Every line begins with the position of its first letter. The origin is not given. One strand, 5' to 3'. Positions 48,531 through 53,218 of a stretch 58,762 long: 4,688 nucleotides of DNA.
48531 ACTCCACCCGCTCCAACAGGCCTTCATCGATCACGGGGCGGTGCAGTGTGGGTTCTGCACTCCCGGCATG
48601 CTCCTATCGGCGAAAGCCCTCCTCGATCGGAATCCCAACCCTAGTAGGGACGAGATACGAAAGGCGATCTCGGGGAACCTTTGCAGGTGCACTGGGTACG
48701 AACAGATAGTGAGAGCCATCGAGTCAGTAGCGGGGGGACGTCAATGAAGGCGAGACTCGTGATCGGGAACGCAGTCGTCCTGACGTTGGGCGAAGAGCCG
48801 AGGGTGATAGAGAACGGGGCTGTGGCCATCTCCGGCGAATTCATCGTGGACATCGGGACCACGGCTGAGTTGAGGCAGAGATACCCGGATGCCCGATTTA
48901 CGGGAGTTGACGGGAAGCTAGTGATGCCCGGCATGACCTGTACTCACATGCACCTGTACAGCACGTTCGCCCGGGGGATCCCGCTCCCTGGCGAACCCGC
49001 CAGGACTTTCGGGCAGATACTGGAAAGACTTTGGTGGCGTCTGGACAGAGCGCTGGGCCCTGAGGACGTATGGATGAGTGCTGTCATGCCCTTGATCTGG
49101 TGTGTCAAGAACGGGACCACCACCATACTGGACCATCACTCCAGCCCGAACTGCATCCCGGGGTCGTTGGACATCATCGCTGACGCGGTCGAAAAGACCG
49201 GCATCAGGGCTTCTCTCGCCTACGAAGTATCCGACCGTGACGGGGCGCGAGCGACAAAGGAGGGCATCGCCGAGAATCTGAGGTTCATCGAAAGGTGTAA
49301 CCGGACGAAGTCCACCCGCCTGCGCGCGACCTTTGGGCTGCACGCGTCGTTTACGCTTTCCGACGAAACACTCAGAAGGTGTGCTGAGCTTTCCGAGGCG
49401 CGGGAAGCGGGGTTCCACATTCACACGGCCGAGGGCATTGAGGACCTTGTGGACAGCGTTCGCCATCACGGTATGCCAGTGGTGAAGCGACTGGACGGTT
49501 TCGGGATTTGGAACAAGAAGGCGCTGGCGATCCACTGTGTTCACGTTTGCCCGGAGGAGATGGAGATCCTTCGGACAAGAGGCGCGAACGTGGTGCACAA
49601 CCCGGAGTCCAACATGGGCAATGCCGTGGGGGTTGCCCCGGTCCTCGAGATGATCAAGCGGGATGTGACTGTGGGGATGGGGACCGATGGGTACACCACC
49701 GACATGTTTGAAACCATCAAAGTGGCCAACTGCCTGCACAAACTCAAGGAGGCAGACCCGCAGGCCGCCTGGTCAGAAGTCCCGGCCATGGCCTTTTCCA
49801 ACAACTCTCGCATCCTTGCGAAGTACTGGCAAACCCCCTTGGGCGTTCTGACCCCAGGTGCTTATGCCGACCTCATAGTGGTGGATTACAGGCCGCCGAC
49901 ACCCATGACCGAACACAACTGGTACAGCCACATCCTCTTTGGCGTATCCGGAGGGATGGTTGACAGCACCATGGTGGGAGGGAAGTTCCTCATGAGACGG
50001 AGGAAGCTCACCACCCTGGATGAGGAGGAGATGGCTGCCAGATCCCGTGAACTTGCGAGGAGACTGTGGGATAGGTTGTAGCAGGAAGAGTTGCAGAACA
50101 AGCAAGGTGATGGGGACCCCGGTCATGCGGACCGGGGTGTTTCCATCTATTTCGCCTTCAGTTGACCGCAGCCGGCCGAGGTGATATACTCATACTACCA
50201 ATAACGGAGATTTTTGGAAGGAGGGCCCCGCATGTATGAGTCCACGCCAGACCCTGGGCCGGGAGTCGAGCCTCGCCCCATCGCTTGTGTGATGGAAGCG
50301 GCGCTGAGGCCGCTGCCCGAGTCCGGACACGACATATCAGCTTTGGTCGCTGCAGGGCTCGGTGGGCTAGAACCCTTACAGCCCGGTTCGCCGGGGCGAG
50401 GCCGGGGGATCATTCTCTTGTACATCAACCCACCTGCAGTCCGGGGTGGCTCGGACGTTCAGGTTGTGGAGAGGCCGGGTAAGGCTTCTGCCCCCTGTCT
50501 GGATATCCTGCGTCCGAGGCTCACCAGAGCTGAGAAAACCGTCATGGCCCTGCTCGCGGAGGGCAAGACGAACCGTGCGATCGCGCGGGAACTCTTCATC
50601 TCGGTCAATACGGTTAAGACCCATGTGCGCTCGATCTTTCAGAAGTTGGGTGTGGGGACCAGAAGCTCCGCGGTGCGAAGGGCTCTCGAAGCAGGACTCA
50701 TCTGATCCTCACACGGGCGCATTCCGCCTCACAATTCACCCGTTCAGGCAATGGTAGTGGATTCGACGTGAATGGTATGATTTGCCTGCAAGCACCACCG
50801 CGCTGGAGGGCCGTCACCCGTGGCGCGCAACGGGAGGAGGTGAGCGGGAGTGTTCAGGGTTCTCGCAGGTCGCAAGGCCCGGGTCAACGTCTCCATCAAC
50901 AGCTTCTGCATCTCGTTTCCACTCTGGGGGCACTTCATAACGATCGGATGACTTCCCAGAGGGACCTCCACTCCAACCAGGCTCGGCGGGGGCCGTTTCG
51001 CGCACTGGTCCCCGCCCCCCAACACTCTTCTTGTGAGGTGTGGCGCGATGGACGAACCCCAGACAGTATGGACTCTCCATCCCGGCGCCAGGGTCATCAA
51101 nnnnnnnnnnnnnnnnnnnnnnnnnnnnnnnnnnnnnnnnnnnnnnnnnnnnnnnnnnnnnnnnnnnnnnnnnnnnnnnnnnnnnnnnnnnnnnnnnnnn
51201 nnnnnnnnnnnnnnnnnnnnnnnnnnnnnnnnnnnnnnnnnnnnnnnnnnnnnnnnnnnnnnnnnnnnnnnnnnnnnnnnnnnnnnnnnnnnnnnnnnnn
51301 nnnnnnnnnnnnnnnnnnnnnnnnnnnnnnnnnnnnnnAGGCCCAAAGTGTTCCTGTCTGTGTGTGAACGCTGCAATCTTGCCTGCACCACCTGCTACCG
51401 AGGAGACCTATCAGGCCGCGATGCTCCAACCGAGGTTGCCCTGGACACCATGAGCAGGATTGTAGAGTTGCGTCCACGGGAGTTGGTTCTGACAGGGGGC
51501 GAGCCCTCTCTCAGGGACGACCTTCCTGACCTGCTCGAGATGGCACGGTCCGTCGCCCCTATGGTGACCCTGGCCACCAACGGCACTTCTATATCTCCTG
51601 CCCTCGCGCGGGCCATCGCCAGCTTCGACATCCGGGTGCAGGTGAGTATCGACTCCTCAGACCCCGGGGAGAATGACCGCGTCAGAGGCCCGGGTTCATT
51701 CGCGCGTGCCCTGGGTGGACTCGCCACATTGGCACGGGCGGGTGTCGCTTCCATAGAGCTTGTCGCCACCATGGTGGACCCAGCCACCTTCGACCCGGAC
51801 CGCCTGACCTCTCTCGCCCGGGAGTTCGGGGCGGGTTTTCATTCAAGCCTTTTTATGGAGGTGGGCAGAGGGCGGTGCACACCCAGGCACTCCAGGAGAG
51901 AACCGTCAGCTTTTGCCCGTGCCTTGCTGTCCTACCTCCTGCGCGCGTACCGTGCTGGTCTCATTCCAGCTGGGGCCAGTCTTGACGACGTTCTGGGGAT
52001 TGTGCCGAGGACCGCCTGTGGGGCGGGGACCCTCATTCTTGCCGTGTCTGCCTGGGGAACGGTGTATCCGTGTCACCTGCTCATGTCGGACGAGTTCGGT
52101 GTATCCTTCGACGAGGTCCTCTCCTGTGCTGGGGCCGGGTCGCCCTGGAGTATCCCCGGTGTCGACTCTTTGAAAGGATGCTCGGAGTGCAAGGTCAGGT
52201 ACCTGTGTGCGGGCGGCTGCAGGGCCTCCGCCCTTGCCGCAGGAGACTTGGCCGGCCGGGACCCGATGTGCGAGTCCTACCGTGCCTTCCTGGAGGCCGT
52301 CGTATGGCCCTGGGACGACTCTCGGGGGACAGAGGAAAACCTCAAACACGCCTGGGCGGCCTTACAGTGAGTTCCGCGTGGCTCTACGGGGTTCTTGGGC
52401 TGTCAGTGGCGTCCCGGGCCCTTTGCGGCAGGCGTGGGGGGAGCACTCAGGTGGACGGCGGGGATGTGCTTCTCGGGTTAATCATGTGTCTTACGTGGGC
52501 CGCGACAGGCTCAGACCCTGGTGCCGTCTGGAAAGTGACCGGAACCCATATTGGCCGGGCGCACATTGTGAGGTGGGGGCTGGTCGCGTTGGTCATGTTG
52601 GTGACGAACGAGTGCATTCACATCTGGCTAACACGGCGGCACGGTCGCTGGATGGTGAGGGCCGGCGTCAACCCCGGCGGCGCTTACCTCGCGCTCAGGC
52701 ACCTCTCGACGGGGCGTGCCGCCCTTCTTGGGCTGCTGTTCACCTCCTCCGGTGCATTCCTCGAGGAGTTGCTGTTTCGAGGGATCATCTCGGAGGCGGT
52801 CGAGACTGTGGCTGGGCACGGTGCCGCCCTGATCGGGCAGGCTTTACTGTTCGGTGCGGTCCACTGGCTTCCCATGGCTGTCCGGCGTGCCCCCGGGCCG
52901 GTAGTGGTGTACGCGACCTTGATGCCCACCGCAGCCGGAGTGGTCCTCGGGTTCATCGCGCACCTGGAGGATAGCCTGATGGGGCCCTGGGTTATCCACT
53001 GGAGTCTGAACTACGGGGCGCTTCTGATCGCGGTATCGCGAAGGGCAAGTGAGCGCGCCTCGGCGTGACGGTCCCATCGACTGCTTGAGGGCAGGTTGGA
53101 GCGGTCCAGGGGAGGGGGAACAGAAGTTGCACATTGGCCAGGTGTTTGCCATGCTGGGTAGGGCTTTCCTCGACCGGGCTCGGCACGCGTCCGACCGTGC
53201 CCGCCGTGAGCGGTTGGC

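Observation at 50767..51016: Unlisted 33-codon ORF with strong RBS as candidate precursor, followed by a GC hairpin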

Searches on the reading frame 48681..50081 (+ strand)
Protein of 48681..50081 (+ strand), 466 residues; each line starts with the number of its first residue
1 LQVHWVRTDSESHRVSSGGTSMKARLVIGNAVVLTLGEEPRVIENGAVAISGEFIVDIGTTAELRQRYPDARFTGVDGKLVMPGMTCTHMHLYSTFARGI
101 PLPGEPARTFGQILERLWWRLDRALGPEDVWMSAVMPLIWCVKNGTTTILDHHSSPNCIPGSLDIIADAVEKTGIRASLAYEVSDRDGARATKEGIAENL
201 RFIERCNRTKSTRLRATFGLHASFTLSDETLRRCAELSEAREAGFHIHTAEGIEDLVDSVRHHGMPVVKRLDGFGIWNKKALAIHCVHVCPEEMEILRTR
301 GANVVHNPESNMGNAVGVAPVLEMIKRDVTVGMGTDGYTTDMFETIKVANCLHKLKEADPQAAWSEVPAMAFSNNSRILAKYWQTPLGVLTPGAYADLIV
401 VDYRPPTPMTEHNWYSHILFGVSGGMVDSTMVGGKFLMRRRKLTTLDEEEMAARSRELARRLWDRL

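Call 3: search_protein_families(library=pfam, proteins=[window:48681-50081:+], max_evalue=0.01)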
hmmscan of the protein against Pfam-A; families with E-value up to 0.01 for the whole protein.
window:48681-50081:+ (466 aa): 3 families
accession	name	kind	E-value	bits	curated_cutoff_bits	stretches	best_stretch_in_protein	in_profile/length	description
PF01979.26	Amidohydro_1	-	6.6e-44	151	25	1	80-436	1-344/345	Amidohydrolase family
PF07969.17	Amidohydro_3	-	2.7e-09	37.5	29.7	1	313-435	351-469/472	Amidohydrolase family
PF22039.1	HUTI_composite_bact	-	1.4e-08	34.6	25.5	1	46-71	1-26/26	Imidazolonepropionase-like composite domain, bacteria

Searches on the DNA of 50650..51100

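Call 67: search_rna_families(source=window, start=50650, end=51100, threshold=evalue, max_evalue=1)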
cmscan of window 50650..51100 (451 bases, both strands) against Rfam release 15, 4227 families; matches with E-value up to 1: 0.
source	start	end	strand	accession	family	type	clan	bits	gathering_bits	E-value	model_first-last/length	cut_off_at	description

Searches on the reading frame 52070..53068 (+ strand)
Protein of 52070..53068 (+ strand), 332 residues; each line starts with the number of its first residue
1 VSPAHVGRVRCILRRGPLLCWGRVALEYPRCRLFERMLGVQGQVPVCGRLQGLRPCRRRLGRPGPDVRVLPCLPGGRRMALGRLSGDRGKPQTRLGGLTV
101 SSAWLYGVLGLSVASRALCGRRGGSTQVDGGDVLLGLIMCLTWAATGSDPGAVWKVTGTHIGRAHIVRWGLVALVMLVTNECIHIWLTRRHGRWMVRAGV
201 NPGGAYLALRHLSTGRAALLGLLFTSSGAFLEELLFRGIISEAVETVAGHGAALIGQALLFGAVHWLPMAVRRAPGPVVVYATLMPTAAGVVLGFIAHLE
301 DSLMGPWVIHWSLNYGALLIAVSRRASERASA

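Call 3: search_protein_families(library=pfam, proteins=[window:52070-53068:+], max_evalue=0.01)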
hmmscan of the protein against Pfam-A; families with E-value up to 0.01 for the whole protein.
window:52070-53068:+ (332 aa): 1 family
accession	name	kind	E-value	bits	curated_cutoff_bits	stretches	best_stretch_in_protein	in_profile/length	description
PF02517.21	Rce1-like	-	5.8e-12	46.2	22.4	1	218-315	5-92/93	Type II CAAX prenyl endopeptidase Rce1-like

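Call 5: search_protein_families(library=ncbifam, proteins=[window:52070-53068:+], max_evalue=0.1)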
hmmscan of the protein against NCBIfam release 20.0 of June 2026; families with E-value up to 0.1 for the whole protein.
window:52070-53068:+ (332 aa): 4 families
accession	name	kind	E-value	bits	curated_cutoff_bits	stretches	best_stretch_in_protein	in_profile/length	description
NF041647.1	ABC_perm_CPBP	equivalog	1.5e-07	30.6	435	1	214-321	539-634/636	ABC transporter permease subunit/CPBP intramembrane protease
NF050068.1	Rv0804_CPBP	equivalog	1.1e-05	25.2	200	1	208-318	83-190/197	Rv0804 family intramembrane glutamic endopeptidase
NF040589.1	CPBP_Synerg_MrtS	equivalog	0.00025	21.3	130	1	226-315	81-161/170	Synerg-CTERM system glutamic-type intramembrane protease MrtS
NF033192.3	CPBP_JDVT_MrtJ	equivalog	0.0051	17.5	75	1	230-319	10-97/98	JDVT-CTERM system glutamic-type intramembrane protease MrtJ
